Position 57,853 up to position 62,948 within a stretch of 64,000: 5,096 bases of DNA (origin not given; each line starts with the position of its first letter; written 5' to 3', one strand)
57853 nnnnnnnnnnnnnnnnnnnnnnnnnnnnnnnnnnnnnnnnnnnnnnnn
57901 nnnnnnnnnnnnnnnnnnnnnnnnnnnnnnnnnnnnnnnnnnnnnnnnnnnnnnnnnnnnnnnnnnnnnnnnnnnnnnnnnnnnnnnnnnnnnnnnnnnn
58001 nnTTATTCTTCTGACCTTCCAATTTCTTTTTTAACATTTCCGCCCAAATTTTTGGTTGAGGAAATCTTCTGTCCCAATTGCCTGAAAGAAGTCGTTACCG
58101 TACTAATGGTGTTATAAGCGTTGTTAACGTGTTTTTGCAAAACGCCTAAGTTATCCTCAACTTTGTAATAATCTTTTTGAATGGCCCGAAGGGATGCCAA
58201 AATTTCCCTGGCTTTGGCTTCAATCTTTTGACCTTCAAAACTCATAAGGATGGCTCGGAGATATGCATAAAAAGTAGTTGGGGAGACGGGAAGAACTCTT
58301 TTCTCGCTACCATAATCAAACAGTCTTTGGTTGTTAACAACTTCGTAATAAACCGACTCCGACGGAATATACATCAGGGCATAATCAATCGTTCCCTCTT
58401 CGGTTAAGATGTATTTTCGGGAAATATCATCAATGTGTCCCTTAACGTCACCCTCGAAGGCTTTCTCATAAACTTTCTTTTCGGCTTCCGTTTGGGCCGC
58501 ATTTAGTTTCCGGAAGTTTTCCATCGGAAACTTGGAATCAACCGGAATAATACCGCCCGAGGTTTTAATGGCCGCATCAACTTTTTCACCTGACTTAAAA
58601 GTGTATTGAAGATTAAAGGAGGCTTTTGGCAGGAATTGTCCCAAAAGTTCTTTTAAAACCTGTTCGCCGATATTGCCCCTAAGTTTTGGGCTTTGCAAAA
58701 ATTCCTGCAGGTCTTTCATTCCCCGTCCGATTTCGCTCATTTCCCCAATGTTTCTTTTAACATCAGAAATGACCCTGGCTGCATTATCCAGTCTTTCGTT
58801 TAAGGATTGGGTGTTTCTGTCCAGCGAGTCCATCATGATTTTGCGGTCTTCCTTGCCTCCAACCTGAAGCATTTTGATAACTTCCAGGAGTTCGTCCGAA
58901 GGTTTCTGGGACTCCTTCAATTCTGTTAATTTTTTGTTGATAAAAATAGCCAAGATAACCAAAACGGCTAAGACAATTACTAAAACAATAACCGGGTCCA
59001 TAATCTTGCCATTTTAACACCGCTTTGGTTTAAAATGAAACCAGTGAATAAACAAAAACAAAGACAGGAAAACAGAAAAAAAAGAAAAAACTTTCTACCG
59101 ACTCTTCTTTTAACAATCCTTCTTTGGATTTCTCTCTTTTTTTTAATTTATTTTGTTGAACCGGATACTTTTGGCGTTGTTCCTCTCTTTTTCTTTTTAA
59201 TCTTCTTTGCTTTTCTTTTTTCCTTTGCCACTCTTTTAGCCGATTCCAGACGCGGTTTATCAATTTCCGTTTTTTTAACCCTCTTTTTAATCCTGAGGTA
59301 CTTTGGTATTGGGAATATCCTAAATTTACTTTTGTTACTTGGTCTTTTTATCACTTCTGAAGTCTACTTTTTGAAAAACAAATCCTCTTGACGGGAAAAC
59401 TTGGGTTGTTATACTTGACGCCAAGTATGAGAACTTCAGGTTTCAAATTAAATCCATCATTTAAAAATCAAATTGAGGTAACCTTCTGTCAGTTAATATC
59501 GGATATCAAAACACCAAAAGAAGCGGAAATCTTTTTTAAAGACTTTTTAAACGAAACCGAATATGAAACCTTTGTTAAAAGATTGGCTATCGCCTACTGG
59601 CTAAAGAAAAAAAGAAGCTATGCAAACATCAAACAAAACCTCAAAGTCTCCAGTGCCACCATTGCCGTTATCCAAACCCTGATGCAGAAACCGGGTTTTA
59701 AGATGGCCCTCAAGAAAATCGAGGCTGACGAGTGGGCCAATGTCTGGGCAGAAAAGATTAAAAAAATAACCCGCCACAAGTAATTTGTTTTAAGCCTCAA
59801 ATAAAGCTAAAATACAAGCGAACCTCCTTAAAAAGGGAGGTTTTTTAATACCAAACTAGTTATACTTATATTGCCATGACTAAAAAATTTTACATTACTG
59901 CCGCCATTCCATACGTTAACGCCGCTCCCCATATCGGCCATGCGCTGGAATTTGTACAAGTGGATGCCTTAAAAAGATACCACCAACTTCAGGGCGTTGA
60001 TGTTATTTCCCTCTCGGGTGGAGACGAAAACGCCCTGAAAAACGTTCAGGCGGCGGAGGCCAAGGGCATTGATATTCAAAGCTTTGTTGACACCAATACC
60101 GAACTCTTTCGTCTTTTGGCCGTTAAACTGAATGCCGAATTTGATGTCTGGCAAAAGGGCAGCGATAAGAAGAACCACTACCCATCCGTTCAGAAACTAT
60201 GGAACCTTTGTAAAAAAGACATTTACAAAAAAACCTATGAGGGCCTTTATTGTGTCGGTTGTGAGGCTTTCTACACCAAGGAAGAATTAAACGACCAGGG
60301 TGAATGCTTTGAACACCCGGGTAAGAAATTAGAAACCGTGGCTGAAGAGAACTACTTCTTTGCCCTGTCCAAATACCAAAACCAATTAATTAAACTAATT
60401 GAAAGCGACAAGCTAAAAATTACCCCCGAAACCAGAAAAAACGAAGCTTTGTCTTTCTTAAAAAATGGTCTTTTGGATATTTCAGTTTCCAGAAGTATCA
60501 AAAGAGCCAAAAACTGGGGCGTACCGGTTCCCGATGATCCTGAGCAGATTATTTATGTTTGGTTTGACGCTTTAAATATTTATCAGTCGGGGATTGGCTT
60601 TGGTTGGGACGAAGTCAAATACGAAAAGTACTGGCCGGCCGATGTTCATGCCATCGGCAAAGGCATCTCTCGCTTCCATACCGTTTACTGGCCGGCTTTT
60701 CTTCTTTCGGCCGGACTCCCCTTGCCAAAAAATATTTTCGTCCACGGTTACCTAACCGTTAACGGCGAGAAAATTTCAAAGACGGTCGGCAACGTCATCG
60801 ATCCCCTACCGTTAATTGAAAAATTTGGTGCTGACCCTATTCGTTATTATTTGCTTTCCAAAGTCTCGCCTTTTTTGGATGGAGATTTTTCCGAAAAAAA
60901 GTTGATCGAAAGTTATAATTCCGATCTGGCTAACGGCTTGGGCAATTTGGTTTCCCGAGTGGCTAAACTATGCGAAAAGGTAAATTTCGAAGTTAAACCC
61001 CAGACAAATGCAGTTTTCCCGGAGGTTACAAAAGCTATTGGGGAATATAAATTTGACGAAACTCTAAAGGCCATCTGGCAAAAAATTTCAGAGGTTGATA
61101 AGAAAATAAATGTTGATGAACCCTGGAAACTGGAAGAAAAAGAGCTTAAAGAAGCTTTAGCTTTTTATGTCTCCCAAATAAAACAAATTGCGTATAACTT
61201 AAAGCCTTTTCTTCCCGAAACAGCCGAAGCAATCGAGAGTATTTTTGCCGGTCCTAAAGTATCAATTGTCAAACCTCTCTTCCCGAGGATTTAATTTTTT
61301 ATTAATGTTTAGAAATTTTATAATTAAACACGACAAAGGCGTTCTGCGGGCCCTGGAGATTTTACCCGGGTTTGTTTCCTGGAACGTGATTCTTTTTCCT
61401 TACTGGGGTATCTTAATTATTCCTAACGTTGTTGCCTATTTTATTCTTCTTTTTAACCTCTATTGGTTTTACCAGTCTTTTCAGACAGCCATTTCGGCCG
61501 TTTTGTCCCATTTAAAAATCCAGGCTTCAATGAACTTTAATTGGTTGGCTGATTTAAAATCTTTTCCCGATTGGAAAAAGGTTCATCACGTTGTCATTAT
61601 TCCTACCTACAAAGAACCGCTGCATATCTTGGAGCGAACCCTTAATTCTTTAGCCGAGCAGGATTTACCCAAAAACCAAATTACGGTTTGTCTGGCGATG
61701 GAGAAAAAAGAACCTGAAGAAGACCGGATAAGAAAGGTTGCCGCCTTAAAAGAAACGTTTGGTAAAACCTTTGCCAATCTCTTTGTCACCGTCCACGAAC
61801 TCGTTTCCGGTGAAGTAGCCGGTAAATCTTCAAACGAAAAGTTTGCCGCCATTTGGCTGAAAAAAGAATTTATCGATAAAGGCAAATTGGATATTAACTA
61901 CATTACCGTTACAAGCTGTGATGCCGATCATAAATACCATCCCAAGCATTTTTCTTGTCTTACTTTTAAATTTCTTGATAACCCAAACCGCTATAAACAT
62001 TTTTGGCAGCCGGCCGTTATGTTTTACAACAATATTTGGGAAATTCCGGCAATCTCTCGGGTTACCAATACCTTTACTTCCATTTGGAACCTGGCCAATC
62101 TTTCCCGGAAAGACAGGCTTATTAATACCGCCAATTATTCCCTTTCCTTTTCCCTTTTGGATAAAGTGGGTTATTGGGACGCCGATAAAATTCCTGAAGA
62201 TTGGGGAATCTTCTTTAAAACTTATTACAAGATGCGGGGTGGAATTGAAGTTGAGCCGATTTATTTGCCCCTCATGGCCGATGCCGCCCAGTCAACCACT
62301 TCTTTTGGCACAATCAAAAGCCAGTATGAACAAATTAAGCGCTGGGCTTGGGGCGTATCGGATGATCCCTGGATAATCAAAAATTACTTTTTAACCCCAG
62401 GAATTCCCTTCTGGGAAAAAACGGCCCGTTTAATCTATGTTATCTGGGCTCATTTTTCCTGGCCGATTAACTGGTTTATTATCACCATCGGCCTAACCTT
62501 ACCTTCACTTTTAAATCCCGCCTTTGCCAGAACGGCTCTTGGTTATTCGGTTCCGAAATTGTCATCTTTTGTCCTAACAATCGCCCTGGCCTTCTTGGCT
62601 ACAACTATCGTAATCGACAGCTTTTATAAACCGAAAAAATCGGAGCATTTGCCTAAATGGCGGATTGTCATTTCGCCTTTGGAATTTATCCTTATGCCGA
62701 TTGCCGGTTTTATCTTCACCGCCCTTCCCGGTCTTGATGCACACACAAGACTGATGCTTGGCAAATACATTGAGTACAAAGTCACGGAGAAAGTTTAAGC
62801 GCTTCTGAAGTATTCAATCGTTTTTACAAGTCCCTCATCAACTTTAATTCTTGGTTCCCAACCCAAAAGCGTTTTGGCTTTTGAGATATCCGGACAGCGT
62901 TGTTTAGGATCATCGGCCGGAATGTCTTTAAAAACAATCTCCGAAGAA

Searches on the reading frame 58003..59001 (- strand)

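Call 18: search_protein_families(library=pfam, proteins=[window:58003-59001:-], max_evalue=0.01)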
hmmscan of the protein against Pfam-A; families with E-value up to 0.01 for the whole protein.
window:58003-59001:- (332 aa): 1 family
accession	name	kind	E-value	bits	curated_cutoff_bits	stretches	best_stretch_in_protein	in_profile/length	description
PF02646.22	RmuC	-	3.8e-54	184.2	26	1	56-325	10-290/291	RmuC family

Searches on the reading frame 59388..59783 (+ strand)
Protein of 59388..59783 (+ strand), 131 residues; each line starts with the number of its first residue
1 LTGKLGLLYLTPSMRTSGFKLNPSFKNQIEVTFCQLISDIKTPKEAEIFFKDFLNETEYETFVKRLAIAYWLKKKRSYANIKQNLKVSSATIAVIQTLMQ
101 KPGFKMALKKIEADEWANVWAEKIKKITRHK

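Call 18: search_protein_families(library=pfam, proteins=[window:59388-59783:+], max_evalue=0.01)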
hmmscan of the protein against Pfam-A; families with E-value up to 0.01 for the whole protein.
window:59388-59783:+ (131 aa): 1 family
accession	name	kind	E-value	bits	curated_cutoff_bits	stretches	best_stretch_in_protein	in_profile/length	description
PF01371.25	Trp_repressor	-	4.5e-12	46.3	27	1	33-110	6-86/88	Trp repressor protein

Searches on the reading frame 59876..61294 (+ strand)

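Call 18: search_protein_families(library=pfam, proteins=[window:59876-61294:+], max_evalue=0.01)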
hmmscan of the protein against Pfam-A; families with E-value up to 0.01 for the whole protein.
window:59876-61294:+ (472 aa): 4 families
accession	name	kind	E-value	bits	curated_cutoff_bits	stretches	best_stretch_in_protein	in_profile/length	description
PF09334.17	tRNA-synt_1g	-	3.1e-88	296.6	20.1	1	6-362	2-390/391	tRNA synthetases class I (M)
PF00133.28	tRNA-synt_1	-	1.3e-23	83.9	22.7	2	223-328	296-404/414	tRNA synthetases class I (I, L, M and V)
PF01406.26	tRNA-synt_1e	-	1.4e-08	34.9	27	1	286-330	239-284/301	tRNA synthetases class I (C) catalytic domain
PF08264.19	Anticodon_1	-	0.00047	20.5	25.1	1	377-470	8-105/148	Anticodon-binding domain of tRNA ligase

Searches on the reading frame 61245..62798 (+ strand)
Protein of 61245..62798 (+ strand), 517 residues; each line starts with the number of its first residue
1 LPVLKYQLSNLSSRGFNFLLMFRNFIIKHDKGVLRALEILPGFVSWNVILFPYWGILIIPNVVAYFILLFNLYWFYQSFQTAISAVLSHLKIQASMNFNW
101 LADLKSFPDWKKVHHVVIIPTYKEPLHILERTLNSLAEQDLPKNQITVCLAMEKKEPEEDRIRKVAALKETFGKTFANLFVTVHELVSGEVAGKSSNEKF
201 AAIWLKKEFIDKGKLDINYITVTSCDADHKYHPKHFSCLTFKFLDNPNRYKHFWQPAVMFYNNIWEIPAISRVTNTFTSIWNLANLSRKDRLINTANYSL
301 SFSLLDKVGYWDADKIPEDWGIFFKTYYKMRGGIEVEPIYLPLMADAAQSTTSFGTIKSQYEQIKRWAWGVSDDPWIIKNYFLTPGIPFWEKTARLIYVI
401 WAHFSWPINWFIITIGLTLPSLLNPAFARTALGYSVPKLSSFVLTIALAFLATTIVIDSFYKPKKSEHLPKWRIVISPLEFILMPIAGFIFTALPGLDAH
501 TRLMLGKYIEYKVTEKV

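Call 18: search_protein_families(library=pfam, proteins=[window:61245-62798:+], max_evalue=0.01)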
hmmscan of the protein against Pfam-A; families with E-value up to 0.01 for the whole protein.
window:61245-62798:+ (517 aa): 2 families
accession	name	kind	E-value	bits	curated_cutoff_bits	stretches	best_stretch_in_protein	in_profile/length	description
PF13632.12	Glyco_trans_2_3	-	4.1e-09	37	27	1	226-454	6-195/198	Glycosyl transferase family group 2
PF00535.33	Glycos_transf_2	-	0.0026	18.1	23.3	0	117-148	2-30/168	Glycosyl transferase family 2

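Call 86: search_protein_families(library=ncbifam, proteins=[window:61245-62798:+], max_evalue=0.001)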
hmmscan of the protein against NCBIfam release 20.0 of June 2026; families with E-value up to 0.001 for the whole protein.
window:61245-62798:+ (517 aa): 0 families
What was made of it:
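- The 517-aa GT2 at 61245-62798 matches no NCBIfam family (call 86).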
